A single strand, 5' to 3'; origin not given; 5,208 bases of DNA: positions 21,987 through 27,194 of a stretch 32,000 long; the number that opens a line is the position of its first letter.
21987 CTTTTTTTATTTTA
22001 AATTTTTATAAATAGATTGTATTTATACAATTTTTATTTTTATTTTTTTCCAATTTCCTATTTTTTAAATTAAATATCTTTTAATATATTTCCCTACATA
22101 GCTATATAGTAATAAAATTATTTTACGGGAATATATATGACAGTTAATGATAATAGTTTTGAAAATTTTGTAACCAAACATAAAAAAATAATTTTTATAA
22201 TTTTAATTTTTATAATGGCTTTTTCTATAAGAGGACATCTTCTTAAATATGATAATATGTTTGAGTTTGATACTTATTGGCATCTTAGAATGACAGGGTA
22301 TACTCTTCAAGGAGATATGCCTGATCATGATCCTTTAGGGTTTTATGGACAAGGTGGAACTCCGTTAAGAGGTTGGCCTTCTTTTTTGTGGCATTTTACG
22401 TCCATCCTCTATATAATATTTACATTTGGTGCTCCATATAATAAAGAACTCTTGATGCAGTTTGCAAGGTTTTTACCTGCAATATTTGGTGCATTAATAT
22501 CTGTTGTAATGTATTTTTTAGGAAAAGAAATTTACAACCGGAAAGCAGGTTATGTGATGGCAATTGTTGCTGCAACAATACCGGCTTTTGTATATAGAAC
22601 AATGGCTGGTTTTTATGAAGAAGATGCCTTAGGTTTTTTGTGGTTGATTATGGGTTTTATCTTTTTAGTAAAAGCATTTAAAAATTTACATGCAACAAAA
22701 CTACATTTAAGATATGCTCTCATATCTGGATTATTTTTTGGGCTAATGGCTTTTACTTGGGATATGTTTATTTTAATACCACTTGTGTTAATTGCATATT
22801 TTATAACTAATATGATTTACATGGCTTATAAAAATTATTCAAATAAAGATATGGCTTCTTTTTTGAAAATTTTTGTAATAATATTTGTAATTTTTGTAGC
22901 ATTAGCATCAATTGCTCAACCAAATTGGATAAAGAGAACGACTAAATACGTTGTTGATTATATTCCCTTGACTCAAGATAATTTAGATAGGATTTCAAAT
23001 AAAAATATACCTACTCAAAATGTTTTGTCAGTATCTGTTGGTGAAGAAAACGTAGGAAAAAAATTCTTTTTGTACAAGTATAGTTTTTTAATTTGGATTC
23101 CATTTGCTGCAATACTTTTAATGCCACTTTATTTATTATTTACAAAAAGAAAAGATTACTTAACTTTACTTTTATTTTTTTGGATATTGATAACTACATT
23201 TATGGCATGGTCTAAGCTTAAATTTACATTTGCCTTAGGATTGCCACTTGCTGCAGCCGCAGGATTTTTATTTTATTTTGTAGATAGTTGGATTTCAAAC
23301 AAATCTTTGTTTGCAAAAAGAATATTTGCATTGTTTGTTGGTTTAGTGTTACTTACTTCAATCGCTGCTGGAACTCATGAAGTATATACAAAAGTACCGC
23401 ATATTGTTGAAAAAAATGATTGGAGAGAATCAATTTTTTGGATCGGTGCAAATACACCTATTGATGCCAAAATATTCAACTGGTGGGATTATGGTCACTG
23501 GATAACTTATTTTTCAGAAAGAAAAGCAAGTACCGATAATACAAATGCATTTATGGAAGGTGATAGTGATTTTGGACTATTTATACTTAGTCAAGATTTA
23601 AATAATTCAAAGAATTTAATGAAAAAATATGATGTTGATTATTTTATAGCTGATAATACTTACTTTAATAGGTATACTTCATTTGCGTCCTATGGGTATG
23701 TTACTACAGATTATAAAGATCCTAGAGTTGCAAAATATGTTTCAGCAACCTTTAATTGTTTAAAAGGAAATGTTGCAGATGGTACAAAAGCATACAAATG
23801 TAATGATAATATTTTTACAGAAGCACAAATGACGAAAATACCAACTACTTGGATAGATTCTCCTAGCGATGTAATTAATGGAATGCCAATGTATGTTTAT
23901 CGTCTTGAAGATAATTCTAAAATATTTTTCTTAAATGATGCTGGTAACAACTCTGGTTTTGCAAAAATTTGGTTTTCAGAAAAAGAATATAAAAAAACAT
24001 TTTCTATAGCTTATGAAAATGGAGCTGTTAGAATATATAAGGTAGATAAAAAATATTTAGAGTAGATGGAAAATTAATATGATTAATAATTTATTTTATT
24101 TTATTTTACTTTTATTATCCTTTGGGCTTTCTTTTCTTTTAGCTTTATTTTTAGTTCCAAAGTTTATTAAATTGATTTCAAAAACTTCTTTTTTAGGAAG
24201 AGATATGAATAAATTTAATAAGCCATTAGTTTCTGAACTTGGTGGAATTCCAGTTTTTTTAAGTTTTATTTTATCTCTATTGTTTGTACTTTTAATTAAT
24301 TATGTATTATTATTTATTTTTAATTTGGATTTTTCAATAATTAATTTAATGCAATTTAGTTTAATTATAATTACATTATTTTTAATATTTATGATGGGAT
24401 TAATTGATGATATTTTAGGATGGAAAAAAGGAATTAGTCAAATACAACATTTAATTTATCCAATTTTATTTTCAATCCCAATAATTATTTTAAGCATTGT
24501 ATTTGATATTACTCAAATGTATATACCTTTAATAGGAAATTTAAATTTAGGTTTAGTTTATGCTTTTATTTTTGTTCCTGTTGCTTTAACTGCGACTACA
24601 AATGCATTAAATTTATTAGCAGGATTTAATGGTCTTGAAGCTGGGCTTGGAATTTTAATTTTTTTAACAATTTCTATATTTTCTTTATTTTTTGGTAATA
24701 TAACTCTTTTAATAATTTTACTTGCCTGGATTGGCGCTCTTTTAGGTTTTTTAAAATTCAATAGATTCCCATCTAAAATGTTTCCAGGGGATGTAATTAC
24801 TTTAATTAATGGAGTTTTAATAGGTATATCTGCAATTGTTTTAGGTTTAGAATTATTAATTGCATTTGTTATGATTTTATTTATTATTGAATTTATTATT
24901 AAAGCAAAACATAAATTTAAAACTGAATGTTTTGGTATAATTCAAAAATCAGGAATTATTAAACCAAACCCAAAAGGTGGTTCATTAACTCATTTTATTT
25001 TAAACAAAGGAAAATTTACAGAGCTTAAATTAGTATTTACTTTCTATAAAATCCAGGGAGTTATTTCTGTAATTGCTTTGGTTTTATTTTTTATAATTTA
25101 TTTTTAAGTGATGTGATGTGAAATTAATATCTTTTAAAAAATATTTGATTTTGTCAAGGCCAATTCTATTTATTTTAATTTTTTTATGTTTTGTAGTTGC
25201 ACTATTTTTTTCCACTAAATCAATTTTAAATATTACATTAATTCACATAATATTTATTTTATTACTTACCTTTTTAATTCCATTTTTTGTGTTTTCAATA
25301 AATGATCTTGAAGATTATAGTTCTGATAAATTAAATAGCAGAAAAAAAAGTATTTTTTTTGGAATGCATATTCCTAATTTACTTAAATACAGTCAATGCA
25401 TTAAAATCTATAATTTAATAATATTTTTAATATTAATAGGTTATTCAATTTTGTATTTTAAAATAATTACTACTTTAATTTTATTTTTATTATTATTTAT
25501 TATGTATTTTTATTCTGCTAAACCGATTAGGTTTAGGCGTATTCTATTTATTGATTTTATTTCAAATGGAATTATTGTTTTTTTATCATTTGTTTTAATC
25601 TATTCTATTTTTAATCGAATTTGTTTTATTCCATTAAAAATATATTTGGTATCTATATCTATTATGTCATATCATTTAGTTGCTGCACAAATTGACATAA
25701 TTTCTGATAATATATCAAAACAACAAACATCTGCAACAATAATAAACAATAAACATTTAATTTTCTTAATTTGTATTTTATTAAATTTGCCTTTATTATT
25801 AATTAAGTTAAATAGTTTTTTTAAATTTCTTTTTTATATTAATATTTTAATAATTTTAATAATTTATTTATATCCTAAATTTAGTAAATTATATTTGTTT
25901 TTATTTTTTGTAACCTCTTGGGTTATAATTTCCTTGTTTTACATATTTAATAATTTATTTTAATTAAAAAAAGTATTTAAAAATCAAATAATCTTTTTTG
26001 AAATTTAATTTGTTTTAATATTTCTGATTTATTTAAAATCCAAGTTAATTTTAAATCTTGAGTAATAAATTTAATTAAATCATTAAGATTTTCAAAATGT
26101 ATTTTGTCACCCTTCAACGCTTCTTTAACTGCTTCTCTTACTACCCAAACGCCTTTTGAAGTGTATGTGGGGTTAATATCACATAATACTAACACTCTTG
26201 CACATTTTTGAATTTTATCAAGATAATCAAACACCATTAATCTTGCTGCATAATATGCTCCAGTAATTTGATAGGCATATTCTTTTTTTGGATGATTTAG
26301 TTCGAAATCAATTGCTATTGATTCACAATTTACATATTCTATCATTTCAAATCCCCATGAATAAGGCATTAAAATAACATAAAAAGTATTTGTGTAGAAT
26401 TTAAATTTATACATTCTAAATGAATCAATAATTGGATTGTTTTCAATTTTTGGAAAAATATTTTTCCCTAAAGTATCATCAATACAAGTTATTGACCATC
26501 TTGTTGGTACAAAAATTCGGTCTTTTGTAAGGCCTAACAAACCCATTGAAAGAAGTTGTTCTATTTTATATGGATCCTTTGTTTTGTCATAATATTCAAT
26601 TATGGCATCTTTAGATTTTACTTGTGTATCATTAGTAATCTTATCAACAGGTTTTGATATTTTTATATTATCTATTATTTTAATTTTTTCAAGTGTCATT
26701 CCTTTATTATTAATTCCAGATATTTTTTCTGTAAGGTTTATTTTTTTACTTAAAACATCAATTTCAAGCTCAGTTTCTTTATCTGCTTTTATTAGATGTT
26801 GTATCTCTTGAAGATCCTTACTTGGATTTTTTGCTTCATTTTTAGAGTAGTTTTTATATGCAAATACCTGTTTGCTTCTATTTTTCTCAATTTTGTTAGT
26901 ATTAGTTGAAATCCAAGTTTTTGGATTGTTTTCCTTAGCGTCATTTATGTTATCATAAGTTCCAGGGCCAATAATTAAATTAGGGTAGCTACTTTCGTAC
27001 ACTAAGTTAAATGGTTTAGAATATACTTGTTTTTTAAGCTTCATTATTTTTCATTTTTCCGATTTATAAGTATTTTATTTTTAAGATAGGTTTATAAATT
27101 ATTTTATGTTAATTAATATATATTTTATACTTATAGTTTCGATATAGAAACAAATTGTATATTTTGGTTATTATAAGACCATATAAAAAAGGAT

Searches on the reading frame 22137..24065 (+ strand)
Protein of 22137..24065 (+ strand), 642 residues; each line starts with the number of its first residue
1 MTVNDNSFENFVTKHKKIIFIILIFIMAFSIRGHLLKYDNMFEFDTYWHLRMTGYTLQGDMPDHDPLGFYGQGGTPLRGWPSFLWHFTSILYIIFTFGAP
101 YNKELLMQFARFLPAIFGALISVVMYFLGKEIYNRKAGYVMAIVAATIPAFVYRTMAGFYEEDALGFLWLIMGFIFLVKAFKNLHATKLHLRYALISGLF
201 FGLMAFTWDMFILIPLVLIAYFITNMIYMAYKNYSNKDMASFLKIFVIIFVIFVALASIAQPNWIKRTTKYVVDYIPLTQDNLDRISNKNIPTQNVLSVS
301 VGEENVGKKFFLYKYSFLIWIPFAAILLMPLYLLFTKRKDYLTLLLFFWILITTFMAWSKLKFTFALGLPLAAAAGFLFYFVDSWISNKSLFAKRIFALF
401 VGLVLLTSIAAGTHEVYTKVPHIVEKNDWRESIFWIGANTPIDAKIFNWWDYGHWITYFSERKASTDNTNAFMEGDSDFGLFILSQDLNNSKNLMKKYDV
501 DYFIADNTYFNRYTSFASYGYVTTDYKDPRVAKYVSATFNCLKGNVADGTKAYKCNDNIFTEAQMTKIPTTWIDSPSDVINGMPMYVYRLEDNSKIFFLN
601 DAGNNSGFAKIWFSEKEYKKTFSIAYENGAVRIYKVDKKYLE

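Call 23: search_protein_families(library=pfam, proteins=[window:22137-24065:+], max_evalue=0.001)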
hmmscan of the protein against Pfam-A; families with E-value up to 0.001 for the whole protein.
window:22137-24065:+ (642 aa): 4 families
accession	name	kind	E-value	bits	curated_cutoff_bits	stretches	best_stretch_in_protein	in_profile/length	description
PF02516.20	STT3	-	3e-20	73.6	24.5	1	41-384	29-373/405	Oligosaccharyl transferase STT3, N-terminal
PF22627.1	AglB_core-like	-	2.4e-09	38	27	1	446-507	47-108/111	AglB core domain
PF21436.2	STT3-PglB_core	-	1.6e-05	25.8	23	1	446-535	5-88/131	STT3/PglB/AglB core domain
PF13231.12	PMT_2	-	1.6e-05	25.6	26.1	1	110-253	24-154/160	Dolichyl-phosphate-mannose-protein mannosyltransferase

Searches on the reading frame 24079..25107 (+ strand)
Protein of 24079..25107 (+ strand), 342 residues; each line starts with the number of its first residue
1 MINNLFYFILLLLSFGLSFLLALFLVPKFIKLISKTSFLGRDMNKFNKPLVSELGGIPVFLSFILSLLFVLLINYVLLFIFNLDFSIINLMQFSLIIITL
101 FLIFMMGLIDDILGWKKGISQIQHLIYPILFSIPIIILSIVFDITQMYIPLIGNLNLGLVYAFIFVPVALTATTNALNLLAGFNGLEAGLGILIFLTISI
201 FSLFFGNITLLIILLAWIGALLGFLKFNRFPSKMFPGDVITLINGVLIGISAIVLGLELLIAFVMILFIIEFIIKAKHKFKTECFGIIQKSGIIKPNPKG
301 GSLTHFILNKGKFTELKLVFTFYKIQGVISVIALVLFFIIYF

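Call 95: search_protein_families(library=pfam, proteins=[window:24079-25107:+], max_evalue=0.001)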
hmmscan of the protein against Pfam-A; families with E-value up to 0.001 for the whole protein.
window:24079-25107:+ (342 aa): 1 family
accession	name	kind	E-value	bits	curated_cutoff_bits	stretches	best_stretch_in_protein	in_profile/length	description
PF00953.26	Glycos_transf_4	-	2e-29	103.1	27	1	95-255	3-159/160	Glycosyl transferase family 4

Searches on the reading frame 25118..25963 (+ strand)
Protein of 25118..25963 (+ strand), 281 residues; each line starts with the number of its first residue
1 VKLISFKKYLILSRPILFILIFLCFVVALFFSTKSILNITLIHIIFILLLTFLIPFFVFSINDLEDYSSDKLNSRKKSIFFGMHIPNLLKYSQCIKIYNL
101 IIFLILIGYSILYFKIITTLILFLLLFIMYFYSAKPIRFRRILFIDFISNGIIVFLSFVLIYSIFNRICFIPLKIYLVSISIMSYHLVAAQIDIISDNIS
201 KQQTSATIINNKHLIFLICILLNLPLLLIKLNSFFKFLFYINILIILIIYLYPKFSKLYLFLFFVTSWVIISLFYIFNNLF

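Call 96: search_protein_families(library=pfam, proteins=[window:25118-25963:+], max_evalue=0.001)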
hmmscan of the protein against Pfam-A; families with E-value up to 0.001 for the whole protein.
window:25118-25963:+ (281 aa): 1 family
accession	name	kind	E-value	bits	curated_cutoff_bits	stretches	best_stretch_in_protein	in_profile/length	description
PF01040.23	UbiA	-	0.00028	20.7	34.2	1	23-251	3-225/250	UbiA prenyltransferase family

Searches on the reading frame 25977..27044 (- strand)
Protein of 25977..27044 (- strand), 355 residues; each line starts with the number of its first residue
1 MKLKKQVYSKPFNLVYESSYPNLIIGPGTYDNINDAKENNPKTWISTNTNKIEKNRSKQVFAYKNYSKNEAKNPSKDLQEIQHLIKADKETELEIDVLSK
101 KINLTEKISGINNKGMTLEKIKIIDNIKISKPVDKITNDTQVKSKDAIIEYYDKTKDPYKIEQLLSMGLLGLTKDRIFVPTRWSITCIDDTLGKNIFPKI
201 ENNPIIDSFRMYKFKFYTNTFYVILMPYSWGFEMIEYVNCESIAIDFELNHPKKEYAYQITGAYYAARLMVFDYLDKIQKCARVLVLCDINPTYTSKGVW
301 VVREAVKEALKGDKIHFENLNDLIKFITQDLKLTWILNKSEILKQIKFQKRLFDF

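Call 96: search_protein_families(library=pfam, proteins=[window:25977-27044:-], max_evalue=0.001)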
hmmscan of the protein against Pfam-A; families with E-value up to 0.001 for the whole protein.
window:25977-27044:- (355 aa): 2 families
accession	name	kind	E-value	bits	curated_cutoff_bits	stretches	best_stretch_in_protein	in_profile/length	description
PF04894.17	Nre_N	-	1e-51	176.8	25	1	9-240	32-265/270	Archaeal Nre, N-terminal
PF04895.17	Nre_C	-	3.7e-26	91.6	27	1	250-355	3-110/110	Archaeal Nre, C-terminal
